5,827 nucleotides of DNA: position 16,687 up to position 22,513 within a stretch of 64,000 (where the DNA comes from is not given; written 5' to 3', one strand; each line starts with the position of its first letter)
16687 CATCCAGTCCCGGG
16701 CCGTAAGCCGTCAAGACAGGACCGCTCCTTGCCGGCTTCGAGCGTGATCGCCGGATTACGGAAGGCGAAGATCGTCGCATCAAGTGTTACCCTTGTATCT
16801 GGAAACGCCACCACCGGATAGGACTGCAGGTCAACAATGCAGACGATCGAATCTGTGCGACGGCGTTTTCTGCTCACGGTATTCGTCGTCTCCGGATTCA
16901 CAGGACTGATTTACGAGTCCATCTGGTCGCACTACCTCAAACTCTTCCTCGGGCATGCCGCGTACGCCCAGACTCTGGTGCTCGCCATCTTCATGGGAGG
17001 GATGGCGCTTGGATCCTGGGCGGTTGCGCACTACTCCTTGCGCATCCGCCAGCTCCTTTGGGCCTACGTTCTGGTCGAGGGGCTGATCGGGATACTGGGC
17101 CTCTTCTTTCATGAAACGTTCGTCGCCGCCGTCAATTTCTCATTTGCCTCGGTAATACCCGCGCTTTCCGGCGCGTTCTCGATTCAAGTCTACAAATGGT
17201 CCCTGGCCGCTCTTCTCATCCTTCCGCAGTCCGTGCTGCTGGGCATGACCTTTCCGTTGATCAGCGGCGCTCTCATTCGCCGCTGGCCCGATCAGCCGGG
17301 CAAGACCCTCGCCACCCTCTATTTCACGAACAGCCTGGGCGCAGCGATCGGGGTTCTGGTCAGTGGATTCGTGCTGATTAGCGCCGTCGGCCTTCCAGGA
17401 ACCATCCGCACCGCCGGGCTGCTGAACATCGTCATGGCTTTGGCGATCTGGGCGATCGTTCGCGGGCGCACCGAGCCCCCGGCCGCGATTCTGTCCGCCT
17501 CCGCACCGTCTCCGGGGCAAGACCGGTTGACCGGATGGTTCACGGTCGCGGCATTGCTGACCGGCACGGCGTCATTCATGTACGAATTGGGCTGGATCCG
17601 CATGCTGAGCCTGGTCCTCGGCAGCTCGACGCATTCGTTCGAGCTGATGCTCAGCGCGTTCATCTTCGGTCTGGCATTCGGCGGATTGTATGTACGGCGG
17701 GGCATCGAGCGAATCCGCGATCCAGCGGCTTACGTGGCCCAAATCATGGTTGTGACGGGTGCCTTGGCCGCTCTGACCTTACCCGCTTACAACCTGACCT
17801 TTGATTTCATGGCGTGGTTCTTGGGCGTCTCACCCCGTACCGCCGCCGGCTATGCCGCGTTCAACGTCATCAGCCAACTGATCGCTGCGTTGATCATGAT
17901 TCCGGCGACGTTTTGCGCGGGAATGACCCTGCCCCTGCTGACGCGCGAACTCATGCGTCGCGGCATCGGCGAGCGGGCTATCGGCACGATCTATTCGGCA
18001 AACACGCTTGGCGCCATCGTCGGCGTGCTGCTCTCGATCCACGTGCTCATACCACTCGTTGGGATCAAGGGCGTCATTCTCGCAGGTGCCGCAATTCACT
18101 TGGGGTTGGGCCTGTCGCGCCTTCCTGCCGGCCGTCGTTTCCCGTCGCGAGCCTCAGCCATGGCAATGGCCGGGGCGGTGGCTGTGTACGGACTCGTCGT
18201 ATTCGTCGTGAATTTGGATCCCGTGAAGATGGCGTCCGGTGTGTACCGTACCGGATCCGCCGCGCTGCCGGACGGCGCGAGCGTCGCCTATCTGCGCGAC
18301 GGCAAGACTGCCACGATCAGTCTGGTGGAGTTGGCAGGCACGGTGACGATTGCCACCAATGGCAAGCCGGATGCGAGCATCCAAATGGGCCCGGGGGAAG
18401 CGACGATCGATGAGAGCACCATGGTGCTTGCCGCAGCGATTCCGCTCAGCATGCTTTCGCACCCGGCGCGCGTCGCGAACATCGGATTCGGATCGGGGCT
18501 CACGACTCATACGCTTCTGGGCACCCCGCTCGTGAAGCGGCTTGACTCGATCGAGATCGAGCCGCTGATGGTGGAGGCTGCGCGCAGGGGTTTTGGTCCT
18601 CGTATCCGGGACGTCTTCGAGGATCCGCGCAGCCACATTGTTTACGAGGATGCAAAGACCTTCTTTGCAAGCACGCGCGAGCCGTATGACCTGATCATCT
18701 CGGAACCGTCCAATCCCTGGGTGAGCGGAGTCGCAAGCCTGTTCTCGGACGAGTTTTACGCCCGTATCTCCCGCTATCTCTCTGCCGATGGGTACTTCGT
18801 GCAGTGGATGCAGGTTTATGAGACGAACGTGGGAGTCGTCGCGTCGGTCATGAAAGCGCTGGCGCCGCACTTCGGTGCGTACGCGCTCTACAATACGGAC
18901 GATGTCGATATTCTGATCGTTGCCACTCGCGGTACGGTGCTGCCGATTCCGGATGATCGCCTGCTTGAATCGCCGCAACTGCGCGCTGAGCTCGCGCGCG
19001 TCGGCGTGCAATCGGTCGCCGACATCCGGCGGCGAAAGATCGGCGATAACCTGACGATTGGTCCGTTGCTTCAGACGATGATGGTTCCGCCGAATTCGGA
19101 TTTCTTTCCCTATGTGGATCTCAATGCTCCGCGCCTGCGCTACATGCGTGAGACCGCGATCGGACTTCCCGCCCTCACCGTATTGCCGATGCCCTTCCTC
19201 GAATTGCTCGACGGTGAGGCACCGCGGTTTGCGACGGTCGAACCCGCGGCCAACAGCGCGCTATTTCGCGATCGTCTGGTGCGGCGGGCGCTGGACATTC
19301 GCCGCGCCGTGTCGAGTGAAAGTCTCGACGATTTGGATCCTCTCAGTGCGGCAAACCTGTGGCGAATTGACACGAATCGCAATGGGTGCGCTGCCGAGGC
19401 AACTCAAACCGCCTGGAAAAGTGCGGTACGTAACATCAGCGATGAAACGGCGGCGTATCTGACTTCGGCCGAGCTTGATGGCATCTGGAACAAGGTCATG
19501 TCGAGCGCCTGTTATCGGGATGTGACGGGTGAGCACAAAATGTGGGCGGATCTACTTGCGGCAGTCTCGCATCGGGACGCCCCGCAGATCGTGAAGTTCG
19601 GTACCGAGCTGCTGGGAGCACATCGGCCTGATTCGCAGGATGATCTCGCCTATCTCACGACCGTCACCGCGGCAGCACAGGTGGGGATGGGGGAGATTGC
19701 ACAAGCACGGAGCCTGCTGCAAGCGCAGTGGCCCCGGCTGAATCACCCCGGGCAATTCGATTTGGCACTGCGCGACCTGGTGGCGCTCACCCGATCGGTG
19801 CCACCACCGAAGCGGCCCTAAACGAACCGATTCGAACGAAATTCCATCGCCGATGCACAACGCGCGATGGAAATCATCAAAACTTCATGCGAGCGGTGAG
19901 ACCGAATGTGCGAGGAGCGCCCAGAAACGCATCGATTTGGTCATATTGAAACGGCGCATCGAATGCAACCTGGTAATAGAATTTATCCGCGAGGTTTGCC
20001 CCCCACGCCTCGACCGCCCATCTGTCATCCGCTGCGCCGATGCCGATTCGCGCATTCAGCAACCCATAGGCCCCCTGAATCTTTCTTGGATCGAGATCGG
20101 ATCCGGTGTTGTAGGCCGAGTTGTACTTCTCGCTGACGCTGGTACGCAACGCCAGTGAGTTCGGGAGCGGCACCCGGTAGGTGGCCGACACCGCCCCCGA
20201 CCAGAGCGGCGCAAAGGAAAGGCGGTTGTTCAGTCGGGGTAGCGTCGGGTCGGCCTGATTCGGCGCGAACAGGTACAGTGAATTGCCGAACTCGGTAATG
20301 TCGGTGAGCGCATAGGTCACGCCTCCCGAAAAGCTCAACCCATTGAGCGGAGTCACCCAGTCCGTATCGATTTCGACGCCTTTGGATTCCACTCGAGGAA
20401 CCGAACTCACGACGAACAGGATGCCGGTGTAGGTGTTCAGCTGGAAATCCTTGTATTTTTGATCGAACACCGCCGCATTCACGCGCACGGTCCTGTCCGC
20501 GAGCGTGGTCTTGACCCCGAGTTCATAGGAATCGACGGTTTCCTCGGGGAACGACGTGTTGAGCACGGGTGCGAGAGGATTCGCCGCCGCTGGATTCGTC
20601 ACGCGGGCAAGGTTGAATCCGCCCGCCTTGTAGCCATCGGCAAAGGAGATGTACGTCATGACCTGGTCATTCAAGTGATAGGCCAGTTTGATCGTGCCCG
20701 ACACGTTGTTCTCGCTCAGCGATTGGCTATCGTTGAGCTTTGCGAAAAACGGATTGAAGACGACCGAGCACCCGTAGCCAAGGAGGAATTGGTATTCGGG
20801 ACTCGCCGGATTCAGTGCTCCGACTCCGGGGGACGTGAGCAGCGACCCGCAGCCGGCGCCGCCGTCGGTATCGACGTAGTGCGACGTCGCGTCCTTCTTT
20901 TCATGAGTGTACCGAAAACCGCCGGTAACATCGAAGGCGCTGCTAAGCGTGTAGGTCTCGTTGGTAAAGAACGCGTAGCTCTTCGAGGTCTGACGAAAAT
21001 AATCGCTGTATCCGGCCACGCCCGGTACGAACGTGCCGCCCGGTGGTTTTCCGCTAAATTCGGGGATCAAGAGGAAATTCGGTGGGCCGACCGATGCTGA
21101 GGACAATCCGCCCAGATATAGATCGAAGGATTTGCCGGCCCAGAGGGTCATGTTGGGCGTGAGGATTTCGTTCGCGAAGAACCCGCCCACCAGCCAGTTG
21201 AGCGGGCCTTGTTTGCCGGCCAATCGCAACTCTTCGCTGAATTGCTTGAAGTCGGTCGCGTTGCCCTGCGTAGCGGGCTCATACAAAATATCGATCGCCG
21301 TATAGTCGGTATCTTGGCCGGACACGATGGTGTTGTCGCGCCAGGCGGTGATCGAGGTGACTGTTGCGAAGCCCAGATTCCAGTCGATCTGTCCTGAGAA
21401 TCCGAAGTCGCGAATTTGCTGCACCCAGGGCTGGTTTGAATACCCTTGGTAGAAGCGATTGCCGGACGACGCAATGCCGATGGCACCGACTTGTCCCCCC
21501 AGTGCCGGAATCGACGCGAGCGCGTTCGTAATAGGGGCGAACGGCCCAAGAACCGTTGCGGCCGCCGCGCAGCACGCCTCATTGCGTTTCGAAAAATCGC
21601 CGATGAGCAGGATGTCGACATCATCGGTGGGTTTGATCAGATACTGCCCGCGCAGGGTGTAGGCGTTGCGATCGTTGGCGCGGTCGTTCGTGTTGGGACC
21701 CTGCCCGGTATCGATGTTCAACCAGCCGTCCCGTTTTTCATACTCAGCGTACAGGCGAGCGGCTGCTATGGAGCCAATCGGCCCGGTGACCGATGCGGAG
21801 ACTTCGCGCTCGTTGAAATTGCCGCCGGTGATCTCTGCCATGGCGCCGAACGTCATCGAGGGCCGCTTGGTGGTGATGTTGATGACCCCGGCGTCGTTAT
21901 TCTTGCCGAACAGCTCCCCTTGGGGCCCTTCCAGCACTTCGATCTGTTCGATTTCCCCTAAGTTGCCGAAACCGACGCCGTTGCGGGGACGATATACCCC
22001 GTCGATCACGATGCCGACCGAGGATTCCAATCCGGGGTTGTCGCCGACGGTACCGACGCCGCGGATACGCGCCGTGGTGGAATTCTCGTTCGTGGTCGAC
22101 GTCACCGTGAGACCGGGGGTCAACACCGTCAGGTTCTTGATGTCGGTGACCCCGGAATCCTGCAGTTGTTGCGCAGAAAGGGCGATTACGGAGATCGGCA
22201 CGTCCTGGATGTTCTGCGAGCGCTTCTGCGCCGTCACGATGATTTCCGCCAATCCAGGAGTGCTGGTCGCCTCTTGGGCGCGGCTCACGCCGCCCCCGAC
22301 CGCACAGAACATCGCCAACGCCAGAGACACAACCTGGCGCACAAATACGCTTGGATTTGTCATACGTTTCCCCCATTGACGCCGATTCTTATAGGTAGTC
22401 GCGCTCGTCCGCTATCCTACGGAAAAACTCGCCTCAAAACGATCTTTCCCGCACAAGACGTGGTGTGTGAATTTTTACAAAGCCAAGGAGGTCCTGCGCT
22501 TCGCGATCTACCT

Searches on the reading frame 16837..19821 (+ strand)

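Call 43: search_protein_families(library=pfam, proteins=[window:16837-19821:+], max_evalue=0.001)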
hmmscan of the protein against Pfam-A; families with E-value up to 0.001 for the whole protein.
window:16837-19821:+ (994 aa): 1 family
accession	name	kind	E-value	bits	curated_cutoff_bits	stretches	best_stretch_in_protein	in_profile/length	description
PF01564.23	Spermine_synth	-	7.8e-14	52.1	22.9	1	534-679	10-153/186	Spermine/spermidine synthase domain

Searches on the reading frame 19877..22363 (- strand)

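Call 43: search_protein_families(library=pfam, proteins=[window:19877-22363:-], max_evalue=0.001)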
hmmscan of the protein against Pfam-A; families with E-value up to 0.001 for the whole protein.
window:19877-22363:- (828 aa): 2 families
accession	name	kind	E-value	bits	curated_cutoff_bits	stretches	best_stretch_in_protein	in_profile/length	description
PF00593.30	TonB_dep_Rec_b-barrel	-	2.1e-29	104.1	27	1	307-791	42-436/436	TonB dependent receptor-like, beta-barrel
PF07715.20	Plug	-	2.4e-15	57.4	23.9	1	52-160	2-107/107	TonB-dependent Receptor Plug Domain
